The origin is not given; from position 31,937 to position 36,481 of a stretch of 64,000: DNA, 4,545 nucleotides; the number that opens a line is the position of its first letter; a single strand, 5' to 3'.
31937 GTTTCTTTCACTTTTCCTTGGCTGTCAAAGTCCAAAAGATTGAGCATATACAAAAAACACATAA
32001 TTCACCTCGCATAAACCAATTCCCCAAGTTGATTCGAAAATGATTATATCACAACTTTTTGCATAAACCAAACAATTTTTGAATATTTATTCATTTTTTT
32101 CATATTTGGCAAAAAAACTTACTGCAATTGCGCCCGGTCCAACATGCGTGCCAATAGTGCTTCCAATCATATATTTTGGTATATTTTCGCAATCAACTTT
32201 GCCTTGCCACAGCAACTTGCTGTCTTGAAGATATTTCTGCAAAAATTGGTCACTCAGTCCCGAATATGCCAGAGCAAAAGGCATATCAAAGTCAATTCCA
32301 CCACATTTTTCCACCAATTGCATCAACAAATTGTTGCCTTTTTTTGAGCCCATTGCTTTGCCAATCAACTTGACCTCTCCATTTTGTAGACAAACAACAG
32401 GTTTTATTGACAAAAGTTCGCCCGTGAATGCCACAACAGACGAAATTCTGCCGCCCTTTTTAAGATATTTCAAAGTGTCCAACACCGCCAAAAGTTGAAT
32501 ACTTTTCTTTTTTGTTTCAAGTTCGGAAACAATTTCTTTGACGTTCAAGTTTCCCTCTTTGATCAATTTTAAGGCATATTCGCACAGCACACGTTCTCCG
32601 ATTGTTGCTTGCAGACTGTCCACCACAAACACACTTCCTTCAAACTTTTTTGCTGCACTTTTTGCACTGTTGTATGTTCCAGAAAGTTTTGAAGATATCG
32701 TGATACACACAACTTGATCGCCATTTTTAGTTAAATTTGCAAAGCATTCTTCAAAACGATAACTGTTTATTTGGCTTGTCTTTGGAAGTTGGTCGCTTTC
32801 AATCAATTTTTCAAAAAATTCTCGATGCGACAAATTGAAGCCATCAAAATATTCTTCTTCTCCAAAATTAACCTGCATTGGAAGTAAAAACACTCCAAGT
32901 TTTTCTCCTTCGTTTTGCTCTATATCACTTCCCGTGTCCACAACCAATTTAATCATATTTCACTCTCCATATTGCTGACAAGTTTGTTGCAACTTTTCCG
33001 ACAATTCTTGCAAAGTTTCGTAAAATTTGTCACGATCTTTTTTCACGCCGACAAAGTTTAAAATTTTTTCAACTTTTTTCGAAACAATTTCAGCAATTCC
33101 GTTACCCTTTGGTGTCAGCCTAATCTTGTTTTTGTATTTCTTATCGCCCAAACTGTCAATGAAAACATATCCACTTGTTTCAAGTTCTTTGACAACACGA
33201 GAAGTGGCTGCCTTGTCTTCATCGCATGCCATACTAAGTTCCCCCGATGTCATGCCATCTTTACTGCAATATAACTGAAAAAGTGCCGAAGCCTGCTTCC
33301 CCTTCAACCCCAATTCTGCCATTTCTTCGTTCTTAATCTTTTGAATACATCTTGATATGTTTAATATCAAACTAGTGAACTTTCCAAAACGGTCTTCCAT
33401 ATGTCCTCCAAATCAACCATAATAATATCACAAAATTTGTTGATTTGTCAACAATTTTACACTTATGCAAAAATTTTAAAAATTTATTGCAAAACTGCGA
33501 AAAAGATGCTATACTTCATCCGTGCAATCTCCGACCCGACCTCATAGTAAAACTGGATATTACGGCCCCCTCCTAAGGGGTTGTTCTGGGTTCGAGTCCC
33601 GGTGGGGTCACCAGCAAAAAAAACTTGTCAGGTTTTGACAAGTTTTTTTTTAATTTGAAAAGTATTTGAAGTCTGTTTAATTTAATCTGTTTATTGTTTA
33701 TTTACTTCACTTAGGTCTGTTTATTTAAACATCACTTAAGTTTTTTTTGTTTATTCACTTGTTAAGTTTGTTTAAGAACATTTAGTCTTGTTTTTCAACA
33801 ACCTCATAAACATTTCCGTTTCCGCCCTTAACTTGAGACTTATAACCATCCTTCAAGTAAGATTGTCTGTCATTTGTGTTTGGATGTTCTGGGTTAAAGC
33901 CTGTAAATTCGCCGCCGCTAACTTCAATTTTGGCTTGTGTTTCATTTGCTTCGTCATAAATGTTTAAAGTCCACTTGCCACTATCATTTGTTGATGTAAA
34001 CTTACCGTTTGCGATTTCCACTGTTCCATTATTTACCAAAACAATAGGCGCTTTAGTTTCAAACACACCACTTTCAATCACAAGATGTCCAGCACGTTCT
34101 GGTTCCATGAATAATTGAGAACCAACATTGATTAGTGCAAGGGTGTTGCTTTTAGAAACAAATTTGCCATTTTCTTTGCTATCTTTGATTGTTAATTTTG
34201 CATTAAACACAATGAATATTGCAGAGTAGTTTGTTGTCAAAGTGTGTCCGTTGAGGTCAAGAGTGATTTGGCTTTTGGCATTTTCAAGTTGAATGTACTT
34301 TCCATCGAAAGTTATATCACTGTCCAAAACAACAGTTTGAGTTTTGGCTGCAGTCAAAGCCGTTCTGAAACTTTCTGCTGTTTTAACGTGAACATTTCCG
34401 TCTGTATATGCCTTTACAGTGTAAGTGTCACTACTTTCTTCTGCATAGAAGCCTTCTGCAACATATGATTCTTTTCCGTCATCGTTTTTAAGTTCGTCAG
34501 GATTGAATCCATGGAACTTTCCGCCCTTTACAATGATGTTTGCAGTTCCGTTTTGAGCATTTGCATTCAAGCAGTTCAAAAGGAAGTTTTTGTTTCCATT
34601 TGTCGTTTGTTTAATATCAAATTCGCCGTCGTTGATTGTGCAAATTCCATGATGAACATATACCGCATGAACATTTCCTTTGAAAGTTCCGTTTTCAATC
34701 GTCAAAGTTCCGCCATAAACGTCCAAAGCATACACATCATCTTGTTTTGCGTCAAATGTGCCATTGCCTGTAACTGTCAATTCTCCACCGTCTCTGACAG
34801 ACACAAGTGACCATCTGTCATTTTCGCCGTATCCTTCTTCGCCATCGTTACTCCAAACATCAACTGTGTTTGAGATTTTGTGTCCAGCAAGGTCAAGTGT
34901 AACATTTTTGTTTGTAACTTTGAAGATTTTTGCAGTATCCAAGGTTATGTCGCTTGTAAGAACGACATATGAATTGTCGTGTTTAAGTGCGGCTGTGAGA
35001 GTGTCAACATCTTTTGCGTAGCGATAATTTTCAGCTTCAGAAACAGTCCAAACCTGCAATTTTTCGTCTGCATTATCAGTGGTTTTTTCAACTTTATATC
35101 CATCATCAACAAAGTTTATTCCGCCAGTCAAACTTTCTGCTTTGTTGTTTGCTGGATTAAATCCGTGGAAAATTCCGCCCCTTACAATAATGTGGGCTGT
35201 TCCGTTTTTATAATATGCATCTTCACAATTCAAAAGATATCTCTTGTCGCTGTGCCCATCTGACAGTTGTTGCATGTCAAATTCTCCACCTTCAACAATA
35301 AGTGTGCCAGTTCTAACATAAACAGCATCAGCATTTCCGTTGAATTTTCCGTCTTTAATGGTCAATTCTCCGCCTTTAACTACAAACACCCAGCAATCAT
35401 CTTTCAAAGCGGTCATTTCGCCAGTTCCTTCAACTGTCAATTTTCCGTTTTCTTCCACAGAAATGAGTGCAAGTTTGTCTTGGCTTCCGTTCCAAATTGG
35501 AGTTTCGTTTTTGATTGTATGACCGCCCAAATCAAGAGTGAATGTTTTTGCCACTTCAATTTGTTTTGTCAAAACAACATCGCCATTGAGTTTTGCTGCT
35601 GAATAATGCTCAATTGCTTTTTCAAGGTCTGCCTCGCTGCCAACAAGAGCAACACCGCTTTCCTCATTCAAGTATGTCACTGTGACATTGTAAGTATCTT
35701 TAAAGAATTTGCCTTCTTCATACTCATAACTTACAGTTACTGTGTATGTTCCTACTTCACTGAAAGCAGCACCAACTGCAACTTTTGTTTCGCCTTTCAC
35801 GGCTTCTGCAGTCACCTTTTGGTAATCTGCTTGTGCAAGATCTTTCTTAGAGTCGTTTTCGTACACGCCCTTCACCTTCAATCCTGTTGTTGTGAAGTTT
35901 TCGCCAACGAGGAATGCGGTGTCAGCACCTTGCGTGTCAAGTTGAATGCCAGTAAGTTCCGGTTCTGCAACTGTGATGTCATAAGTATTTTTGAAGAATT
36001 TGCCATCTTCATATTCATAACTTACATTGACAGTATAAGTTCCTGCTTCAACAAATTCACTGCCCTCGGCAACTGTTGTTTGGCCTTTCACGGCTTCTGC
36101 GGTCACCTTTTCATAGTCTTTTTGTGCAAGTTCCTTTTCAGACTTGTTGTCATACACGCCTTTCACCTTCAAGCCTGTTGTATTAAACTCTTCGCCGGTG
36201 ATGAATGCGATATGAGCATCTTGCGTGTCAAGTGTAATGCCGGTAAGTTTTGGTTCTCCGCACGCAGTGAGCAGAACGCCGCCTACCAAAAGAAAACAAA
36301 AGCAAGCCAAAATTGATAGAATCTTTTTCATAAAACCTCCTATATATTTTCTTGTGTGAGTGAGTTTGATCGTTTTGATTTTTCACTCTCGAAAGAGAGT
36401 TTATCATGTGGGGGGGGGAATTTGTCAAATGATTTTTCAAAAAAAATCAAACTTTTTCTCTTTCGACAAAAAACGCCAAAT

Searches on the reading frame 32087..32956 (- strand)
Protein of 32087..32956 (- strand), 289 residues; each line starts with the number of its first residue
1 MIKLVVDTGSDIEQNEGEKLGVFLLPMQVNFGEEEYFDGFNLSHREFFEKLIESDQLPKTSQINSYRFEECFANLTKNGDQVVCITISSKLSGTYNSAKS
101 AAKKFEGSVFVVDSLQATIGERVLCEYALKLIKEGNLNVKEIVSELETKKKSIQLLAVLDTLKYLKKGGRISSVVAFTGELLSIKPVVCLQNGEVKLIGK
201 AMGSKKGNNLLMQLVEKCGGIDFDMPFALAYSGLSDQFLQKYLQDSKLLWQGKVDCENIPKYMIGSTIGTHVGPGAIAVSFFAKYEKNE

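Call 39: search_protein_families(library=pfam, proteins=[window:32087-32956:-], max_evalue=0.01)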
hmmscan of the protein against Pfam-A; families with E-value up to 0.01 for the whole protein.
window:32087-32956:- (289 aa): 2 families
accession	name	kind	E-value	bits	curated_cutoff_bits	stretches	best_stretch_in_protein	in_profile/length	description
PF02645.21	DegV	-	3.3e-71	240.3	27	1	2-283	2-279/280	Uncharacterised protein, DegV family COG1307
PF13684.11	FakA-like_C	-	0.0073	16.1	23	1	68-202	34-151/216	Fatty acid kinase subunit A-like, C-terminal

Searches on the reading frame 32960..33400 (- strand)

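Call 39: search_protein_families(library=pfam, proteins=[window:32960-33400:-], max_evalue=0.01)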
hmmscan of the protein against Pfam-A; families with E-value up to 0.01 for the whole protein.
window:32960-33400:- (146 aa): 4 families
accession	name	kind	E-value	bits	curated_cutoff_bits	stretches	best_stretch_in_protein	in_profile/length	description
PF12802.13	MarR_2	-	7.8e-08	32.8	27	1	30-87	1-59/61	MarR family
PF01978.25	TrmB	-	3.6e-05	24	25.6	1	28-90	2-63/68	Sugar-specific transcriptional regulator TrmB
PF01047.28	MarR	-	6.9e-05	23.1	24.6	1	36-79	5-47/59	MarR family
PF13463.12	HTH_27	-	0.0021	18.7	22.2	1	32-99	1-68/68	Winged helix DNA-binding domain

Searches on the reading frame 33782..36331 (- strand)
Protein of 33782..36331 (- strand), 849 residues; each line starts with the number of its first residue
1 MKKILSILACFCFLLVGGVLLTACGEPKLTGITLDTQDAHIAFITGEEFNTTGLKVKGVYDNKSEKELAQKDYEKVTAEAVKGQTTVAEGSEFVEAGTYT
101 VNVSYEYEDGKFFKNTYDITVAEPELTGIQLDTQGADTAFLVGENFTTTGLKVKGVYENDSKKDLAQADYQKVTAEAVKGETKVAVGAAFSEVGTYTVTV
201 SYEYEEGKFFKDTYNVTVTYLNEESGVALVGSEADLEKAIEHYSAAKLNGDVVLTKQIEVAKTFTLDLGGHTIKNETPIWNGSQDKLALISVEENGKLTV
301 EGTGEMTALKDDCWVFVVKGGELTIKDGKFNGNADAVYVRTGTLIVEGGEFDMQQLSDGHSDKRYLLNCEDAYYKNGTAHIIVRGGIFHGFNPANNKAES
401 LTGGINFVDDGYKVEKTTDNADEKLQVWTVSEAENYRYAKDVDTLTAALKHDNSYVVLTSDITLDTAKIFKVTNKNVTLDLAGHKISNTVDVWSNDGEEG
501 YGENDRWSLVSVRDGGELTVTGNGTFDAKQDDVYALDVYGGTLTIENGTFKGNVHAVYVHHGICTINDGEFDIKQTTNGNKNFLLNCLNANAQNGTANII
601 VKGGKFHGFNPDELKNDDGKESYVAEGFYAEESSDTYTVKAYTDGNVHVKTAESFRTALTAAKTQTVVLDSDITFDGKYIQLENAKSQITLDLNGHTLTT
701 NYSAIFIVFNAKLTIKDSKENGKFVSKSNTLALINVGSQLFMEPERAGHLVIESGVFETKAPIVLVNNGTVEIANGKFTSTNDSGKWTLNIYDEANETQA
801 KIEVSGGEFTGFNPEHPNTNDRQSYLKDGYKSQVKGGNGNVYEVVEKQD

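Call 6: search_protein_families(library=pfam, proteins=[window:33782-36331:-], max_evalue=0.1)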
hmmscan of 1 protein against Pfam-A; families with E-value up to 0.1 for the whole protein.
window:33782-36331:- (849 aa): 3 families
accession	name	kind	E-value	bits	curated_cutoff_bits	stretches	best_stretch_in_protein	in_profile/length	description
PF20585.4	Pectate_lyase_5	-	0.00076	20.1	24.3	1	647-804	2-114/126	Putative pectate lyase-like adhesive domain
PF06162.17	PgaPase_1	-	0.026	14.7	24.4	0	443-522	55-127/166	Putative pyroglutamyl peptidase PgaPase_1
PF17354.8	DUF5382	-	0.049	14.6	25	0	195-220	87-112/127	Family of unknown function (DUF5382) central domain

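Call 8: find_encoding_contigs(protein=window:33782-36331:-, flank=3000, max_places=10)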
Protein window:33782-36331:- (849 aa): 1 contig read that carries it; 1 place shown.
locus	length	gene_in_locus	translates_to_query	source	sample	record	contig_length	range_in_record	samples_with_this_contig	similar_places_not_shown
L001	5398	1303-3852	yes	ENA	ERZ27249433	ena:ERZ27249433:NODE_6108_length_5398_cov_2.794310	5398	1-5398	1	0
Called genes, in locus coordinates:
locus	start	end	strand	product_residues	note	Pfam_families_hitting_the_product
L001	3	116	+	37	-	?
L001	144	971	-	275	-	PF01501:Glyco_transf_8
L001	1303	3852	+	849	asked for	-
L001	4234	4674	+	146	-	PF12802:MarR_2 (weak)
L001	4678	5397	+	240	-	?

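Call 11: find_homologous_proteins(query=window:33782-36331:-, max_evalue=0.00001)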
Query window:33782-36331:- (849 aa): 270 proteins with E <= 0.00001 among 8000 candidates; the best 120 are listed.
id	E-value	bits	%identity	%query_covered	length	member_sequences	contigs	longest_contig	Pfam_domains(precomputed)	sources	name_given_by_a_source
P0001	0.0e+0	1890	100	100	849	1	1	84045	-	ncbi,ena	-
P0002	3.1e-210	719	45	63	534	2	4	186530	-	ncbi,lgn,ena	-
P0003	9.2e-209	714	61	61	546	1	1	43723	-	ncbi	-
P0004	5.3e-181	622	51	52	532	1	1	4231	-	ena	-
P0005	2.1e-178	614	51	51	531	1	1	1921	-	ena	-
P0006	1.2e-72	264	40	46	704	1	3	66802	-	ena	-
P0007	1.7e-65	240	39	46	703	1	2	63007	-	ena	-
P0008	1.2e-64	237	39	46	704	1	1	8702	-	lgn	-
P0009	3.6e-61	226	35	57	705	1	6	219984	-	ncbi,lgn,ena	-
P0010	4.6e-60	222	35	72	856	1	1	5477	-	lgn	-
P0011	5.8e-60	222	39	46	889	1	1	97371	-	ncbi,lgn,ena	-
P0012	1.1e-58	218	34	72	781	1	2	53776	-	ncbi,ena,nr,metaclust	ncbi:uncharacterized protein BN767_01031 [Acidiphilium sp. CAG:727]|nr:uncharacterized protein BN767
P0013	1.1e-58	218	33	72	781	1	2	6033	-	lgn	-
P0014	2.0e-57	214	34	72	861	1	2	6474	-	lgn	-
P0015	6.9e-57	212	40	46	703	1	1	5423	-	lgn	-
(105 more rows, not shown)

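Call 12: find_encoding_contigs(protein=P0003, flank=4000, max_places=6)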
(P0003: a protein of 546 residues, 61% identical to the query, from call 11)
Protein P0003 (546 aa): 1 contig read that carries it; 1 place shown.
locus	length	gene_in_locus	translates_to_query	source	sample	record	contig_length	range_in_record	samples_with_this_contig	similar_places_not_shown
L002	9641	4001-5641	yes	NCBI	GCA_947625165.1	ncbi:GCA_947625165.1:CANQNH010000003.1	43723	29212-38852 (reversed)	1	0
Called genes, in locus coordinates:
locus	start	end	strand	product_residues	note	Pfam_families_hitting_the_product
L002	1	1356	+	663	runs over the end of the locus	-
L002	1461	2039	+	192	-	PF01741:MscL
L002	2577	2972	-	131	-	PF03703:bPH_2 (weak)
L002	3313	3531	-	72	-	-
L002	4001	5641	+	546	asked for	-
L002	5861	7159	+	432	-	-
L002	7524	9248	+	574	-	PF00664:ABC_membrane, PF02463:SMC_N (faint), PF00005:ABC_tran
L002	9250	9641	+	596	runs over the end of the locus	PF00664:ABC_membrane, PF02463:SMC_N (faint), PF00005:ABC_tran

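Call 13: find_encoding_contigs(protein=P0002, flank=4000, max_places=6)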
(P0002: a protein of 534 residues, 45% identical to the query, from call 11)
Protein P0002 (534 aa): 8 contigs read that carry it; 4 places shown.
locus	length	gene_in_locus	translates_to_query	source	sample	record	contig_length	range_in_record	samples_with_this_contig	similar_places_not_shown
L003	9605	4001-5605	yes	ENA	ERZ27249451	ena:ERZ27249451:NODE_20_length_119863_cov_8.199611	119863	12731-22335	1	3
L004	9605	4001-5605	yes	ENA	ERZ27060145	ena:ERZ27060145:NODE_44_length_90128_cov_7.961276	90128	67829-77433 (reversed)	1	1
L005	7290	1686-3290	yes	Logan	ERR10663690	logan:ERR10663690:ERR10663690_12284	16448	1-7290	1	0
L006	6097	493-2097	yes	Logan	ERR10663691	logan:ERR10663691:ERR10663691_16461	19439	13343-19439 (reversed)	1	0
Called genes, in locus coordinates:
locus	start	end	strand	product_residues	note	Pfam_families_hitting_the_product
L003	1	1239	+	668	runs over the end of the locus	-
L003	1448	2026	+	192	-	PF01741:MscL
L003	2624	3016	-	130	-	PF03703:bPH_2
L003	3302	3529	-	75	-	-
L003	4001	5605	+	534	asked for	-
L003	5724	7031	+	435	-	-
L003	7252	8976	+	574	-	PF00664:ABC_membrane, PF00005:ABC_tran, PF02463:SMC_N (faint)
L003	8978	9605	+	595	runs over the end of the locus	PF00664:ABC_membrane, PF02463:SMC_N (faint), PF00005:ABC_tran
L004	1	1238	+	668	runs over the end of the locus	-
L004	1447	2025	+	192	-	PF01741:MscL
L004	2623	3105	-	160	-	PF03703:bPH_2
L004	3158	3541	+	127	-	-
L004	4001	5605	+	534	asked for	-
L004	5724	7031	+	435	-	-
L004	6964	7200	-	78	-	-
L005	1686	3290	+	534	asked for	-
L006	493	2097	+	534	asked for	-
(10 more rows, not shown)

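Call 16: find_encoding_contigs(protein=P0004, flank=4000, max_places=6)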
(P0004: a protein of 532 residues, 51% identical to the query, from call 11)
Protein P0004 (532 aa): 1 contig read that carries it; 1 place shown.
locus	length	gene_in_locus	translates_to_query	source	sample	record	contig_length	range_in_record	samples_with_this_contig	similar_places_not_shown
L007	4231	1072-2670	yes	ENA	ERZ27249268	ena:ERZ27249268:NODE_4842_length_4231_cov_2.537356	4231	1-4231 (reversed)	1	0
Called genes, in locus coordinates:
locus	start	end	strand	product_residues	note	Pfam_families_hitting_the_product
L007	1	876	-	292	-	?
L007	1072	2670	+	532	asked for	-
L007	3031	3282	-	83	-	PF07873:YabP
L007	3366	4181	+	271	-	PF00849:PseudoU_synth_2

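Call 17: find_encoding_contigs(protein=P0006, flank=4000, max_places=6)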
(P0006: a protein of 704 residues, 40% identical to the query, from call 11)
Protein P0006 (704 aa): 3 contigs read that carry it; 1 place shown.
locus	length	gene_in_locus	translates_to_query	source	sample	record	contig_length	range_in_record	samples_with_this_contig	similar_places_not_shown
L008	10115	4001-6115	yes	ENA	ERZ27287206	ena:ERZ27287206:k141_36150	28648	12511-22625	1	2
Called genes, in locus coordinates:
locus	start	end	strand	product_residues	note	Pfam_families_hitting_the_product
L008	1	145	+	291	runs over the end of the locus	-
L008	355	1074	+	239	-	-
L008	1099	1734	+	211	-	PF12389:Peptidase_M73 (weak)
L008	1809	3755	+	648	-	PF12389:Peptidase_M73 (weak)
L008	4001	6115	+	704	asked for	-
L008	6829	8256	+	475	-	PF09515:Thia_YuaJ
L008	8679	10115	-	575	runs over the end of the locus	PF13416:SBP_bac_8, PF13343:SBP_bac_6 (weak)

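Call 20: find_related_loci(query=A1, collection=genome_contigs, flank=10000)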
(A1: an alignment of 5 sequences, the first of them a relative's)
Query A1 (849 aa) in genome_contigs; peptide patterns used: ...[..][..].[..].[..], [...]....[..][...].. (x = any residue, [..] = any of these).
600 stretches matched a pattern (row limit reached: there are more); 2 encode a relative of the query (tblastn E <= 1e-3); 2 distinct loci.
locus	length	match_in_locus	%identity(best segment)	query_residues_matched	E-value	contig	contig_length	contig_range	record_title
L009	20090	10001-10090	70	1-30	1e-8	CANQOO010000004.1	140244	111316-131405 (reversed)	MAG: uncultured Clostridia bacterium isolate Lapin-032__bin69 genome assembly, contig: Lapin-032__NODE_169_length_140244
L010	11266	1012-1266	32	26-125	3e-6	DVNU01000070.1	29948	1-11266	MAG TPA_asm: Candidatus Coproplasma excrementipullorum isolate 10570 CHK98__C327904_L29948_ERR2241824, whole genome shot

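Call 26: find_encoding_contigs(protein=P0121, flank=3000, max_places=6)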
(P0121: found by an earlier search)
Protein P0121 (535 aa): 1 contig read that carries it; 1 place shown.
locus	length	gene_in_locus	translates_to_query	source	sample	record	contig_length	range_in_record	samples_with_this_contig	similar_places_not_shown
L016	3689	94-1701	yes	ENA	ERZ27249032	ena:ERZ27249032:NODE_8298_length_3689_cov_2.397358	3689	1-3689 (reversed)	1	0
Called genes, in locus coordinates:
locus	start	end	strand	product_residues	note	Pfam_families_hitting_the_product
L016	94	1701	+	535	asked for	-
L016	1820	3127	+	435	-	-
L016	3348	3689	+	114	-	?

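Call 27: find_encoding_contigs(protein=P0005, flank=3000, max_places=6)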
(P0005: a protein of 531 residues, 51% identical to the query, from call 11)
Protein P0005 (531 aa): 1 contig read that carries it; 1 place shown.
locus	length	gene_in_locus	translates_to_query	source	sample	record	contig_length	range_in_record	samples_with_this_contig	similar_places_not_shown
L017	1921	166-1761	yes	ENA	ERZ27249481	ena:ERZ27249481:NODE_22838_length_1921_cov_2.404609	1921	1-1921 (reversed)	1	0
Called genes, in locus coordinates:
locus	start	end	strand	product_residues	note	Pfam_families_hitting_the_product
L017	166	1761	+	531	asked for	-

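Call 56: search_solved_structures(query=A1, max_evalue=1)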
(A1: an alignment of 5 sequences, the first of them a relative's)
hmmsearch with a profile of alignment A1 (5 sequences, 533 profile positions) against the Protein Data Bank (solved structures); distinct sequences matched with E-value up to 1: 2.
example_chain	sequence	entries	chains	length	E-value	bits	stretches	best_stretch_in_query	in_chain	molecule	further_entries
6z14_JJJ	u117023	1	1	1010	0.33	12.9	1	26-119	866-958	Beta-N-acetylhexosaminidase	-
6yxz_JJJ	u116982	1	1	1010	0.33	12.9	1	26-119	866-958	Beta-N-acetylhexosaminidase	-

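Call 71: predict_structure(alignment_id=A4)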
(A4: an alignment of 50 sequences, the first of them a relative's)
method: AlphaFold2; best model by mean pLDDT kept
length: 849 residues; sequences in the alignment: 50
mean_pLDDT: 76.8   pTM: 0.64
mean pLDDT of the five models: 76.8, 76.3, 75.2, 73.3, 72.6
residues with pLDDT >= 90: 387; 70-90: 187; 50-70: 141; < 50: 134
segments of 3 or more residues with pLDDT < 50: 1-50, 57-74, 106-116, 130-171, 497-500
pLDDT, mean of each block of 10 residues (from residue 1): 40 32 26 31 40 47 36 50 51 55 49 47 50 36 32 30 29 66 67 72 63 69 87 95 95 95 97 91 74 96 92 90 97 86 96 69 74 86 93 72 75 81 73 93 93 93 88 95 94 61 72 95 95 93 98 93 96 80 84 86 95 70 88 93 90 92 94 89 91 96 90 96 89 82 75 94 88 94 72 80 94 83 88 83 89
secondary structure, 60 per line:
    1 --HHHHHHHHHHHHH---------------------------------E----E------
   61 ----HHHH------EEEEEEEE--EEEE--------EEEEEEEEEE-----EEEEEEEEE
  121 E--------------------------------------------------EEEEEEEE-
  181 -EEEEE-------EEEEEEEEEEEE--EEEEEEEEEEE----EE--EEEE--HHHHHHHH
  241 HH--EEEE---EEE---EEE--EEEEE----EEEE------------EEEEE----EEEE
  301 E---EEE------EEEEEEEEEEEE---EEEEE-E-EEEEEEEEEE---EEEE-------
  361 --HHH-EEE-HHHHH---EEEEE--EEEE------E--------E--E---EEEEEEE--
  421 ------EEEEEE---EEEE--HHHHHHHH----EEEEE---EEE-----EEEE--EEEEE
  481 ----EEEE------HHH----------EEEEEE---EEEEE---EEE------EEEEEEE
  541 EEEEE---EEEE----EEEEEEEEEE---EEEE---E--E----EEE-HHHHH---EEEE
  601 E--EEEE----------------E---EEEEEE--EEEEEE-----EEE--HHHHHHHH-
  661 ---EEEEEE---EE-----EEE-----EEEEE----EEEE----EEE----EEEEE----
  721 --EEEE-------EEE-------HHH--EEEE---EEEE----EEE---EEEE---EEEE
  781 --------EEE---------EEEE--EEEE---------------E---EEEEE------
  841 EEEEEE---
elements in order (helices of 4 or more, strands of 3 or more residues): H3-15 H65-68 E75-82 E85-88 E97-106 E112-121 E172-179 E182-186 E194-205 E208-218 E227-230 H233-242 E245-248 E252-254 E258-260 E263-267 E272-275 E288-292 E297-301 E305-307 E314-325 E329-333 E337-346 E350-353 E367-369 H371-375 E379-383 E386-389 E412-418 E427-432 E436-439 H442-449 E454-458 E462-464 E470-473 E476-480 E485-488 E508-513 E517-521 E525-527 E534-545 E549-552 E557-566 E570-573 E585-587 H589-593 E597-601 E604-607 E628-633 E636-641 E647-649 H652-659 E664-669 E680-682 E688-692 E697-700 E705-707 E712-716 E723-726 E734-736 E749-752 E756-759 E764-766 E770-773 E777-780 E789-791 E801-804 E807-810 E830-834 E841-846

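Call 73: fold_search(model_id=the predicted structure, library=pdb)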
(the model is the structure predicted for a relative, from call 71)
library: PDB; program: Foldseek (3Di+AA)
matches with E <= 10: 509; with E <= 0.001: 0
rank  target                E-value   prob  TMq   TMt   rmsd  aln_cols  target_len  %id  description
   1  5nxk_B                4.7e-03  0.98  0.12  0.32  17.1       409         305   14  L. reuteri 53608 SRRP (released 2018-03-21)
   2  5nxk_A                1.3e-02  0.94  0.12  0.30  16.8       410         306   15  L. reuteri 53608 SRRP (released 2018-03-21)
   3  4pew_A                1.7e-02  0.20  0.10  0.13  31.5       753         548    9  Structure of sacteLam55A from Streptomyces sp. SirexAA-E (released 2015-03-18)
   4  6s5y_A                2.1e-02  0.82  0.04  0.20  25.0       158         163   18  Structure of tandemly arrayed consecutive Rib domains (Rib2R) from Group B Streptococcal species Streptococcus agalact (released 2019-12-11)
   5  6s5y_B                2.3e-02  0.51  0.04  0.17  25.2       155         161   22  Structure of tandemly arrayed consecutive Rib domains (Rib2R) from Group B Streptococcal species Streptococcus agalact (released 2019-12-11)
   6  6s5y_H                2.9e-02  0.63  0.05  0.20  27.1       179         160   20  Structure of tandemly arrayed consecutive Rib domains (Rib2R) from Group B Streptococcal species Streptococcus agalact (released 2019-12-11)
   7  1jta                  3.4e-02  0.33  0.08  0.16  20.3       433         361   10  Crystal Structure of Pectate Lyase A (C2 form) (released 2002-06-19)
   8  4pey_A                3.6e-02  0.38  0.13  0.20  27.1       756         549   10  Structure of the E502A variant of sacteLam55A from Streptomyces sp. SirexAA-E in complex with laminaritriose (released 2015-03-18)
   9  4m03                  3.9e-02  0.87  0.05  0.23  23.9       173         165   12  C-terminal fragment(residues 576-751) of binding region of SraP (released 2014-06-18)
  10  5nxk_C                4.5e-02  0.84  0.12  0.30  16.9       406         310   14  L. reuteri 53608 SRRP (released 2018-03-21)
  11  5j44_A                4.5e-02  0.15  0.16  0.14  19.6       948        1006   11  Crystal structure of the Secreted Extracellular protein A (SepA) from Shigella flexneri (released 2017-04-12)
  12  7koh_D                5.4e-02  0.13  0.11  0.14  18.6       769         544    7  Crystal structure of antigen 43 from Escherichia coli EDL933 (released 2022-03-09)
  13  8yke                  5.9e-02  0.85  0.05  0.21  23.8       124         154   18  Structure of two consecutively arrayed Rib domains (Rib8-9) from surface adhesin of Limosilactobacillus reuteri (released 2025-03-05)
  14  9g93_A                5.9e-02  0.77  0.05  0.07  22.4       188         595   16  CryoET structure of the in vitro grown Bacillus anthracis Sap S-layer (released 2024-12-18)
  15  7jw4_A                7.0e-02  0.09  0.09  0.12  29.3       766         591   10  Crystal structure of PdGH110B in complex with D-galactose (released 2020-11-04)
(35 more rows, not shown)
